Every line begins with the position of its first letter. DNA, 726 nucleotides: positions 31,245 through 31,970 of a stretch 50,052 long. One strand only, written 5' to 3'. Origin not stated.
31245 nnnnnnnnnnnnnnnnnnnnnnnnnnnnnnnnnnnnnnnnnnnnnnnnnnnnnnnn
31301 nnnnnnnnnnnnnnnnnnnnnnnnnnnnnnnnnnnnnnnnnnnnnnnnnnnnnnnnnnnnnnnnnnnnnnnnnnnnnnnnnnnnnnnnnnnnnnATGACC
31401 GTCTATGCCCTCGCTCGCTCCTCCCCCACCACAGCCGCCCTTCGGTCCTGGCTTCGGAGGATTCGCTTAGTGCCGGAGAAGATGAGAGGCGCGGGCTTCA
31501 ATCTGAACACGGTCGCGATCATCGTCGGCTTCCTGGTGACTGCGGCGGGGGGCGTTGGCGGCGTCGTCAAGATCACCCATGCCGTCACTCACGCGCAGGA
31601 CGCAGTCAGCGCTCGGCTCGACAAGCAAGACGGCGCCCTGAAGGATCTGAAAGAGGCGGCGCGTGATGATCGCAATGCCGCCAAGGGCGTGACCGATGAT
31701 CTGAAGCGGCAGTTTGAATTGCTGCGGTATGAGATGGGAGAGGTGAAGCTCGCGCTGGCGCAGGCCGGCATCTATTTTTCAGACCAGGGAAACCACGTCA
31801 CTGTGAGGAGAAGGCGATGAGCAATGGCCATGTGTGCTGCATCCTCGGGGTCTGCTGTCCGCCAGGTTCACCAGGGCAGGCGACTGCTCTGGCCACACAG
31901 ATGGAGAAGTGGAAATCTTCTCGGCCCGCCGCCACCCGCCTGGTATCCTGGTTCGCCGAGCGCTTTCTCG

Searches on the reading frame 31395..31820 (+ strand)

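Call 52: search_protein_families(library=pfam, proteins=[window:31395-31820:+], max_evalue=5)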
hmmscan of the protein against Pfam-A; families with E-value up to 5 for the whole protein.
window:31395-31820:+ (141 aa): 3 families
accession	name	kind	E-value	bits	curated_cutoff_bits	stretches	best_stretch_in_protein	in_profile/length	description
PF16515.11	HIP1_clath_bdg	-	0.035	14.9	28.8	1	57-123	11-77/99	Clathrin-binding domain of Huntingtin-interacting protein 1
PF24430.1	DUF7553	-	0.044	14.8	27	1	60-123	13-74/85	Family of unknown function (DUF7553)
PF01277.22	Oleosin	-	0.14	12.4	25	1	42-97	55-110/113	Oleosin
